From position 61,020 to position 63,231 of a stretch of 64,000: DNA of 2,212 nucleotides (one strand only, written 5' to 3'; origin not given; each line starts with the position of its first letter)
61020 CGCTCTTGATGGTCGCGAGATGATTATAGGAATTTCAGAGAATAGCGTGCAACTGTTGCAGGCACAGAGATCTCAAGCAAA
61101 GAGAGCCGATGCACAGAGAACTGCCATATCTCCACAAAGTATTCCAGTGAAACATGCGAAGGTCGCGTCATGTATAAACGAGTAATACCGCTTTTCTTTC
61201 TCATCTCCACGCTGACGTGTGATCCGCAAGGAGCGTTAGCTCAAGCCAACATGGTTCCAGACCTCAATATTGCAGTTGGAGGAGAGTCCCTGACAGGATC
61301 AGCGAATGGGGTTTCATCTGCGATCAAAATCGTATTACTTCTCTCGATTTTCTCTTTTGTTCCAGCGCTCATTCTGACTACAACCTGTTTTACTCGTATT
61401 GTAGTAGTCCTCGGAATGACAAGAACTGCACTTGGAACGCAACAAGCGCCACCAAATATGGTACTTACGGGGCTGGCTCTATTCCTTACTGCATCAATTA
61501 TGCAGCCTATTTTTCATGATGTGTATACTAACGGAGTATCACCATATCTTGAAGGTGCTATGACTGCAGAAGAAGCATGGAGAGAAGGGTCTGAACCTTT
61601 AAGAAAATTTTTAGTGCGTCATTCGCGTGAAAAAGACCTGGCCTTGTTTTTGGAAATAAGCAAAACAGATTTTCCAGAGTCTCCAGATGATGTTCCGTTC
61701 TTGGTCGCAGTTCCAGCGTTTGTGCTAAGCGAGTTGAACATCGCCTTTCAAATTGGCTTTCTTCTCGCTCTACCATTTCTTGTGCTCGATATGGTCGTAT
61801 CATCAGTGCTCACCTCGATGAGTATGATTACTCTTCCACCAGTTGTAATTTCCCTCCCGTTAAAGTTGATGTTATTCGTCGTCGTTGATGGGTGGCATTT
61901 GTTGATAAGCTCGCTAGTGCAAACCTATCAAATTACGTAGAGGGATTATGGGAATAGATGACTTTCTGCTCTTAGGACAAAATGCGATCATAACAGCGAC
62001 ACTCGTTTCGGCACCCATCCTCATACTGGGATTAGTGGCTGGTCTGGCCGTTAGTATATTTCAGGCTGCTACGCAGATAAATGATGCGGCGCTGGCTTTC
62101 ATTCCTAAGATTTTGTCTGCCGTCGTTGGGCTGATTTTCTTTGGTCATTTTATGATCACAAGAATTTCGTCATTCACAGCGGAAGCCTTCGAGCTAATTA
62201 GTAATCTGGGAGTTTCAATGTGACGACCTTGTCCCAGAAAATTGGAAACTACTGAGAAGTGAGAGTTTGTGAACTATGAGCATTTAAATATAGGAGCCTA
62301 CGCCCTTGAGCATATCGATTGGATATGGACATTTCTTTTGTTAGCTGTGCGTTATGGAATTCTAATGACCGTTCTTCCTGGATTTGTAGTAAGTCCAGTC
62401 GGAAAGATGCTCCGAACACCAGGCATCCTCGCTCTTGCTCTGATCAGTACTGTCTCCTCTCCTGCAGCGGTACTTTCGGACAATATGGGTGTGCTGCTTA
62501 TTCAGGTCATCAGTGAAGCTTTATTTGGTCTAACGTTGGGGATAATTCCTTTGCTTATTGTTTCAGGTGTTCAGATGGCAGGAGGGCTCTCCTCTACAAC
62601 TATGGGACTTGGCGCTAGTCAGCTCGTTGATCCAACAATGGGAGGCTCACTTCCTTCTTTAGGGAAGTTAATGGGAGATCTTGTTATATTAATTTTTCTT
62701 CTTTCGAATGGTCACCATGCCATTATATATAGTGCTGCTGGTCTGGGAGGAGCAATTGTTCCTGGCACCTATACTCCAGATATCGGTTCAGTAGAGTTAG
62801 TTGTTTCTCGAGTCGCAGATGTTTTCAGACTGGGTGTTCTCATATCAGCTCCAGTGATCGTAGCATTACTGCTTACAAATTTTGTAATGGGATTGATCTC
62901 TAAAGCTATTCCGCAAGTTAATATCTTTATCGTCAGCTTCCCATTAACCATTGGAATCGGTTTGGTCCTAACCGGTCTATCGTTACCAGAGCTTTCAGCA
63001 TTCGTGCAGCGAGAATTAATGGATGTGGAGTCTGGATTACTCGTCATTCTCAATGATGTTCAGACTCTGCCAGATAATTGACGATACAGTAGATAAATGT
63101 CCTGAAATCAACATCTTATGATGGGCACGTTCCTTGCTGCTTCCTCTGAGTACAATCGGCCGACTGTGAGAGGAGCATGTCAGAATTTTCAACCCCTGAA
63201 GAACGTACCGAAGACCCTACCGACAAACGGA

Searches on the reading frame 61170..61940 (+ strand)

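Call 43: search_protein_families(library=pfam, proteins=[window:61170-61940:+], max_evalue=0.001)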
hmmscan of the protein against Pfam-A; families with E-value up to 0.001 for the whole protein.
window:61170-61940:+ (256 aa): 1 family
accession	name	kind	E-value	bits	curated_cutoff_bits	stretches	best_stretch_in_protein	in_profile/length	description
PF00813.25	FliP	-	3.5e-74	249.3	26.9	1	57-249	1-191/191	FliP family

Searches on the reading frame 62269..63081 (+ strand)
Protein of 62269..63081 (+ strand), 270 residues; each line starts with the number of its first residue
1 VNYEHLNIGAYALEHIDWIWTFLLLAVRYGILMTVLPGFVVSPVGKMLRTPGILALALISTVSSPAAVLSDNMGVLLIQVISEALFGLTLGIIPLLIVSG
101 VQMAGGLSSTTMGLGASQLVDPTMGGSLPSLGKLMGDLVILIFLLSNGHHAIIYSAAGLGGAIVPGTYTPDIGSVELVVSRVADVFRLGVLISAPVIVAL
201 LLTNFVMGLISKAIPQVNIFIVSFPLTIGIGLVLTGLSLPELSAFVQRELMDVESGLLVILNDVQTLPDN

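Call 43: search_protein_families(library=pfam, proteins=[window:62269-63081:+], max_evalue=0.001)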
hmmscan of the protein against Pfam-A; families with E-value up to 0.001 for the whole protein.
window:62269-63081:+ (270 aa): 1 family
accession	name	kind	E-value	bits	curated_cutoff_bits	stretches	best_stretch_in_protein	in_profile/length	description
PF01311.25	Bac_export_1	-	1.5e-44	152.8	27.8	1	20-250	2-227/230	Bacterial export proteins, family 1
